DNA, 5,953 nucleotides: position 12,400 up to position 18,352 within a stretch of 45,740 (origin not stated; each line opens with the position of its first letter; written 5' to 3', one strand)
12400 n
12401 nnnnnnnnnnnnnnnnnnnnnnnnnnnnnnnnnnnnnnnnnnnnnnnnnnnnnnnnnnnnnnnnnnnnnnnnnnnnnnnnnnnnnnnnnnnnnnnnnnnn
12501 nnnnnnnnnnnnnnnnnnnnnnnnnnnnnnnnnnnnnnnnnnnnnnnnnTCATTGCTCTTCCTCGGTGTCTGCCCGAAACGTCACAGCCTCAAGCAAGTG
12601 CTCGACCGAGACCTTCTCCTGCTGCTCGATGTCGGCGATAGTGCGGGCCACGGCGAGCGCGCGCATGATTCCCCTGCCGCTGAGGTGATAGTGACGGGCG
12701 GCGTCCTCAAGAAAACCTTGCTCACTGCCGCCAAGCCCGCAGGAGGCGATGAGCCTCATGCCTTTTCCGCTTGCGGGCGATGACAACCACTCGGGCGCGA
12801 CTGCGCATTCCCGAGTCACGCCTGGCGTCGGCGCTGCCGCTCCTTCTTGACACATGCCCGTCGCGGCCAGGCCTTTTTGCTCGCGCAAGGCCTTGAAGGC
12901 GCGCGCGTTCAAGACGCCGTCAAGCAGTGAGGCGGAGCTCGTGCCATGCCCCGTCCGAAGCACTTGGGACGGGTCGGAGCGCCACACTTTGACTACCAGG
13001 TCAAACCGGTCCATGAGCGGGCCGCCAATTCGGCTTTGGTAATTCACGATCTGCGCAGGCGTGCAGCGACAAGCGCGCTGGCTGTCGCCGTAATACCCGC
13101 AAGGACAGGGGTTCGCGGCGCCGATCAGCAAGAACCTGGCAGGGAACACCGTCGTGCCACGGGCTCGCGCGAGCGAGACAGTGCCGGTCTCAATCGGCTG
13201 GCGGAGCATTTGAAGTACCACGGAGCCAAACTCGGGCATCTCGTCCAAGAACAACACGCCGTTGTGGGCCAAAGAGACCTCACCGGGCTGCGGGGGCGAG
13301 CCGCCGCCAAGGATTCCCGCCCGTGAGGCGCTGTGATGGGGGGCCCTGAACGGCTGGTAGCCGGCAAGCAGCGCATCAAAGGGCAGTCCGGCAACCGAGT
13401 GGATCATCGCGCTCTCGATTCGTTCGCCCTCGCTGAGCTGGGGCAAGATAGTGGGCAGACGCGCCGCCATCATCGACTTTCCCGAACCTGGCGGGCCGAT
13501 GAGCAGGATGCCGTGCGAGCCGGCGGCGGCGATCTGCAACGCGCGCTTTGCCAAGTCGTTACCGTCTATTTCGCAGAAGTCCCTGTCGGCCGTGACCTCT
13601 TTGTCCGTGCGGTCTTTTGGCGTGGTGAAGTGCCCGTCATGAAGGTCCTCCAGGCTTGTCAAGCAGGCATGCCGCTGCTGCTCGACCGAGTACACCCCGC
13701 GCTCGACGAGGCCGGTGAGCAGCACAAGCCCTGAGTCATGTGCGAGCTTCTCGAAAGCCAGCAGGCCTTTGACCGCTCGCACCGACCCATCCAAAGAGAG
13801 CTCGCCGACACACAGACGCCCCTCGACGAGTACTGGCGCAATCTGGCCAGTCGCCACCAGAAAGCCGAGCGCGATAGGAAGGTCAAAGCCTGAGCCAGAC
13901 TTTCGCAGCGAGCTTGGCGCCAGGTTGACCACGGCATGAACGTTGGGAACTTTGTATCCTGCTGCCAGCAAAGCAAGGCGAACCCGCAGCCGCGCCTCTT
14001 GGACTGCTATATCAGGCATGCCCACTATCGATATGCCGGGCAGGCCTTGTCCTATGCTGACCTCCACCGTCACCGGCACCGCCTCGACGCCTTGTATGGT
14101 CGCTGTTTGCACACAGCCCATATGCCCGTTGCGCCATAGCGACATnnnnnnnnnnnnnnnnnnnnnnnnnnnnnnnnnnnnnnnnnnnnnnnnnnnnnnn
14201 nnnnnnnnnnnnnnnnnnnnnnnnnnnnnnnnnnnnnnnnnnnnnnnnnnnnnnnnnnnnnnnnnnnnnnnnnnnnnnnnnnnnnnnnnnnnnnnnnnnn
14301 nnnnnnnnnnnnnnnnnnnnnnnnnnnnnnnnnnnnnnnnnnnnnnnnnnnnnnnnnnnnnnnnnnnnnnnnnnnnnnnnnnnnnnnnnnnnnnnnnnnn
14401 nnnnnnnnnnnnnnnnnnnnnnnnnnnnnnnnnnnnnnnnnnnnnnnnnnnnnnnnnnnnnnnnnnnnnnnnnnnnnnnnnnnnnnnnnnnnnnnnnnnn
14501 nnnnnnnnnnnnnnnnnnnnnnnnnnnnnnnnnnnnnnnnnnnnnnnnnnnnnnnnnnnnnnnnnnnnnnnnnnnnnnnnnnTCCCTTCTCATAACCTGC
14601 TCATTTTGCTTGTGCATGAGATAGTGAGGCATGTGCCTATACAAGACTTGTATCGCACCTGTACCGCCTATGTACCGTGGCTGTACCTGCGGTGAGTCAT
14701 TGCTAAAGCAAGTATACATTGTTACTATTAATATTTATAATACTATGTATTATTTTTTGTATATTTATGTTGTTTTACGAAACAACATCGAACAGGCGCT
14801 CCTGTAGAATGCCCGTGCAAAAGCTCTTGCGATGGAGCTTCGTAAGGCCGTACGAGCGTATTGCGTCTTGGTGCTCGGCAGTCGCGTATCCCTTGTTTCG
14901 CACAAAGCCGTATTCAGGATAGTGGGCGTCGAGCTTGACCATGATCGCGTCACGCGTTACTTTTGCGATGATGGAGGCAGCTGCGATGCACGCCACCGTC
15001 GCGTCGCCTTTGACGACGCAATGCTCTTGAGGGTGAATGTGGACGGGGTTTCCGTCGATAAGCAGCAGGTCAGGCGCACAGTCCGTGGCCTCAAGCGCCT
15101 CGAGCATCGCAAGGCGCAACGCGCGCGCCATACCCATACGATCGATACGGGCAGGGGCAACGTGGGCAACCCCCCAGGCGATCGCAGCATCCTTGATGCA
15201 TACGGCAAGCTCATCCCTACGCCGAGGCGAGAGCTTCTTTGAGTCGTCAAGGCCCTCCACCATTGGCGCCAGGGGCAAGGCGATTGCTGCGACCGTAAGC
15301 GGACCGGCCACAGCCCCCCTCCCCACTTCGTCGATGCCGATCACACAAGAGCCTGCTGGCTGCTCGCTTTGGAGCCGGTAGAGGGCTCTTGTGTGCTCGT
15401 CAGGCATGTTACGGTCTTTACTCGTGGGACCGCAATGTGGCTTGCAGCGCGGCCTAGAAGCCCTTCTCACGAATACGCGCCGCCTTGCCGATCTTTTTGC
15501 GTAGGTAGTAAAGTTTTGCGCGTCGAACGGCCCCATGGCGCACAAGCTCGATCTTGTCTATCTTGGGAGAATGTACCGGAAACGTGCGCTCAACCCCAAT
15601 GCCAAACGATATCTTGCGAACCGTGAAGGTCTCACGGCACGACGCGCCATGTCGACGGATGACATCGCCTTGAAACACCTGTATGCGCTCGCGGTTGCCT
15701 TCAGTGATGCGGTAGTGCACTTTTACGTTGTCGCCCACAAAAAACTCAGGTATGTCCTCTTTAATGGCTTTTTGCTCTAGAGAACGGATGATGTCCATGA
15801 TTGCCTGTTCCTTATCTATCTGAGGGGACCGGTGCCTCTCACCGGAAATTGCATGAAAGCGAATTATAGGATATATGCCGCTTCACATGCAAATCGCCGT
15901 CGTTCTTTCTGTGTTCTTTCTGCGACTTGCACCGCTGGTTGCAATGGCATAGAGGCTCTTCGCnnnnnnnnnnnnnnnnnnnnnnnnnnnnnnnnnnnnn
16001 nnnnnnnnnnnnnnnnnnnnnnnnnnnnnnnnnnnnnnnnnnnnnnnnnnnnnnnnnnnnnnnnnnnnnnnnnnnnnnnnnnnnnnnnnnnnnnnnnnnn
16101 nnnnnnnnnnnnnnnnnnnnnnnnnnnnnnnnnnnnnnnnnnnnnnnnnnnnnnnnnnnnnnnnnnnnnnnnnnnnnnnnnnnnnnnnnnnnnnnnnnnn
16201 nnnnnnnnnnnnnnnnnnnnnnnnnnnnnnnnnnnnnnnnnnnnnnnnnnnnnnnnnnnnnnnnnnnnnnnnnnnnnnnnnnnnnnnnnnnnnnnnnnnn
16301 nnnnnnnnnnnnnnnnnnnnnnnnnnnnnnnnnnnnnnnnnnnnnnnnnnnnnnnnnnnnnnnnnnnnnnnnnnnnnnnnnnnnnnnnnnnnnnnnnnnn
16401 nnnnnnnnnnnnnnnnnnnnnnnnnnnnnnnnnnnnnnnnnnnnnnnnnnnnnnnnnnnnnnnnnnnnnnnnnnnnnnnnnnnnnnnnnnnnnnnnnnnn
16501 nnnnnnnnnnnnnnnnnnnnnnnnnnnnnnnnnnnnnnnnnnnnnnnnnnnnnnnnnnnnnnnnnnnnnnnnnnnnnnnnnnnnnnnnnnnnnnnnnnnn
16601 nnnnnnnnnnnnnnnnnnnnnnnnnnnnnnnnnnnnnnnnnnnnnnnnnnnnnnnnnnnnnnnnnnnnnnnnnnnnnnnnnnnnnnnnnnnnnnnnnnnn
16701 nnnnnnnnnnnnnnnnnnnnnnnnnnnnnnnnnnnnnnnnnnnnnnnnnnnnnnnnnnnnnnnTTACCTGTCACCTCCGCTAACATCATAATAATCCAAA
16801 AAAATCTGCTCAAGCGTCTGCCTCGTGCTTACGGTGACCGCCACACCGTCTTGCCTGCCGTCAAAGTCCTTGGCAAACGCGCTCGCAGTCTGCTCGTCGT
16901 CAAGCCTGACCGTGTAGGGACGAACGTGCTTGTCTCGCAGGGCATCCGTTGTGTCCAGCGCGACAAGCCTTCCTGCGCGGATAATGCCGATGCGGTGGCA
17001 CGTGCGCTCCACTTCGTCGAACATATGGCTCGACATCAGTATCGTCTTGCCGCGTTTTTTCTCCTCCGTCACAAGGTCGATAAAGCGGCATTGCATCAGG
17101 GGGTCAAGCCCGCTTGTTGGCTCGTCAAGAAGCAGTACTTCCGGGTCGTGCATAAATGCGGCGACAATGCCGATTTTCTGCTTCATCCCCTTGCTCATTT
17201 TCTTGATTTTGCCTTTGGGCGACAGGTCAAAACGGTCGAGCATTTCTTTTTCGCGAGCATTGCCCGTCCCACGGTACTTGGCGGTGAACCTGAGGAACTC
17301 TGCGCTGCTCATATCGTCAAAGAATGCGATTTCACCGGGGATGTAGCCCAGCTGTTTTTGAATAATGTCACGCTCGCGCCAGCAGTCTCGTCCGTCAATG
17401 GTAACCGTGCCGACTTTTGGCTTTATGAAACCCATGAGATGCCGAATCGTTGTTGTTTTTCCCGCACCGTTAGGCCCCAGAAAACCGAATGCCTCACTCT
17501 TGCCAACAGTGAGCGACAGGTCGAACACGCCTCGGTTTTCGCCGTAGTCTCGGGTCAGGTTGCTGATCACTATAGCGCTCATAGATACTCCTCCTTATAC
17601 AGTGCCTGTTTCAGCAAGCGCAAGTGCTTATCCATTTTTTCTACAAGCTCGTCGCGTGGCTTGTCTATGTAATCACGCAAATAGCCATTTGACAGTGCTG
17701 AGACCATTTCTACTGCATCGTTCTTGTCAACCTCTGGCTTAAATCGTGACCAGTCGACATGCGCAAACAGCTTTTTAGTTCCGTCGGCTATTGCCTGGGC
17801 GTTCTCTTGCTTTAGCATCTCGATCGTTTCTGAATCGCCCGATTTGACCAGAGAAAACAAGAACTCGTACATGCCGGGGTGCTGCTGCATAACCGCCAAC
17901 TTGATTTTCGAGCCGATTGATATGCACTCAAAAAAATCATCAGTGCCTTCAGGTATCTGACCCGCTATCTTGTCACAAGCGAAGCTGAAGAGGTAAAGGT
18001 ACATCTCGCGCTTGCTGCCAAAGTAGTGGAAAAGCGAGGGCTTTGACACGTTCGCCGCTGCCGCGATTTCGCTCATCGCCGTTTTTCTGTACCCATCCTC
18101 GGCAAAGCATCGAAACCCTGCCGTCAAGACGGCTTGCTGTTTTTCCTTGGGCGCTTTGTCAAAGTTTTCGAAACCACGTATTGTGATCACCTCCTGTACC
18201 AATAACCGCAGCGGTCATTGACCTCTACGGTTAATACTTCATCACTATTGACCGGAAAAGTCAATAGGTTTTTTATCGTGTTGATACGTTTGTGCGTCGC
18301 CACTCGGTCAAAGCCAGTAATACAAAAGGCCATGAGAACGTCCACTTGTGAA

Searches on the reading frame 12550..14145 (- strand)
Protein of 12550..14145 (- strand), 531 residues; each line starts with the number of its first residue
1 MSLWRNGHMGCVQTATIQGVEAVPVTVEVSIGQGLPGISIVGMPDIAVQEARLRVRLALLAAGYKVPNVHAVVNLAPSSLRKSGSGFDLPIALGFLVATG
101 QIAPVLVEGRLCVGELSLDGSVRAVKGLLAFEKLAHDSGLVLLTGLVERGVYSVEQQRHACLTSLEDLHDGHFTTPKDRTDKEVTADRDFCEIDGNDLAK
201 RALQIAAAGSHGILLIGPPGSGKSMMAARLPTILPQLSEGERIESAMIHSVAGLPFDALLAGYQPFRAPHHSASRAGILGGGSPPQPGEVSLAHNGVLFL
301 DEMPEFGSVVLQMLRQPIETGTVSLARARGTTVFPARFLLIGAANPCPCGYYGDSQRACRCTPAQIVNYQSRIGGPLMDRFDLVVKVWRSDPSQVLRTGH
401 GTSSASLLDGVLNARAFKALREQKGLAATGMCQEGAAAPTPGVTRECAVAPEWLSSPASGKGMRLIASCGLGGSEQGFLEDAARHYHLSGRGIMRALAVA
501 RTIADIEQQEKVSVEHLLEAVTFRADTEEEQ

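Call 18: search_protein_families(library=pfam, proteins=[window:12550-14145:-], max_evalue=0.001)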
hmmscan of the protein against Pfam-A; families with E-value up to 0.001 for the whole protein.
window:12550-14145:- (531 aa): 7 families
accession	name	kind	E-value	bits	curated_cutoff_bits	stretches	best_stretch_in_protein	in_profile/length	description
PF01078.27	Mg_chelatase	-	8.4e-86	287.1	20.3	1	189-391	1-203/207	Magnesium chelatase, subunit ChlI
PF13541.12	ChlI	-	9.7e-32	109.9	27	1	27-139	1-111/121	Subunit ChlI of Mg-chelatase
PF13335.12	Mg_chelatase_C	-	3e-15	57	26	1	403-524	3-94/94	Magnesium chelatase, subunit ChlI C-terminal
PF00493.29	MCM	-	4.5e-09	36.2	23.3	1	287-387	114-204/224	MCM P-loop domain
PF07728.20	AAA_5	-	1.5e-07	31.9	22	1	213-348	2-125/139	AAA domain (dynein-related subfamily)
PF00158.32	Sigma54_activat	-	0.0004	20.5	20.2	0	203-323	15-122/168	Sigma-54 interaction domain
PF13191.12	AAA_16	-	0.00086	20.3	32.6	0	201-245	14-63/167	AAA ATPase domain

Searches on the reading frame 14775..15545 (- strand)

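Call 17: search_protein_families(library=pfam, proteins=[window:14775-15545:-], max_evalue=0.001)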
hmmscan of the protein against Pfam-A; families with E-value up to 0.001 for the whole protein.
window:14775-15545:- (256 aa): 1 family
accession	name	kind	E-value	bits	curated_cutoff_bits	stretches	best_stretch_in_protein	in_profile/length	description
PF01351.25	RNase_HII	-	2.6e-40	138.9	25.8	1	69-244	1-198/199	Ribonuclease HII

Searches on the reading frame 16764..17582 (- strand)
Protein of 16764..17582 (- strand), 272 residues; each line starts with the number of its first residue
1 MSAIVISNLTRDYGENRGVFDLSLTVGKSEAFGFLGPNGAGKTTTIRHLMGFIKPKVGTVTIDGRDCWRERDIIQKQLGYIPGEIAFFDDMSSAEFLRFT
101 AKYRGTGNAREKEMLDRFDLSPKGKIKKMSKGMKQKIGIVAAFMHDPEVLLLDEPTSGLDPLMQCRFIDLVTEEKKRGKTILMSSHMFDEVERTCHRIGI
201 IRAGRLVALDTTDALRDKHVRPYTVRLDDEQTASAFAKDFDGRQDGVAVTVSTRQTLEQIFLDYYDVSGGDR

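Call 17: search_protein_families(library=pfam, proteins=[window:16764-17582:-], max_evalue=0.001)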
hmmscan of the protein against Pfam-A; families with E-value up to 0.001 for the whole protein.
window:16764-17582:- (272 aa): 2 families
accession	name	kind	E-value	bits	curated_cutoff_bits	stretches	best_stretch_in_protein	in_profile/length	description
PF00005.33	ABC_tran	-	6.4e-27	95.3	25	1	21-157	3-137/137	ABC transporter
PF13304.12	AAA_21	-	9.3e-14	52.6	27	1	128-186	237-298/304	AAA domain, putative AbiEii toxin, Type IV TA system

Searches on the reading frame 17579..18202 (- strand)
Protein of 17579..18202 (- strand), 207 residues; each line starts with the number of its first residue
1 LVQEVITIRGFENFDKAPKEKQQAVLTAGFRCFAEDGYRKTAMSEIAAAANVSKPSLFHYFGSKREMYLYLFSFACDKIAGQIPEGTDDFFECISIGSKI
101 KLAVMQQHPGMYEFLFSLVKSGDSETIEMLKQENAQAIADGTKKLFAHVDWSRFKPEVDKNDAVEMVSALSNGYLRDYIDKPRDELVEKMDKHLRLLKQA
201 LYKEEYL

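Call 17: search_protein_families(library=pfam, proteins=[window:17579-18202:-], max_evalue=0.001)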
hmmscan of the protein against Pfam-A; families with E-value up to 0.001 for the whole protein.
window:17579-18202:- (207 aa): 1 family
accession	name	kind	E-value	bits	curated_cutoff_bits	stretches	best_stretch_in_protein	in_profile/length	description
PF00440.29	TetR_N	-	1.1e-16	60.7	24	1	26-70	2-46/47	Bacterial regulatory proteins, tetR family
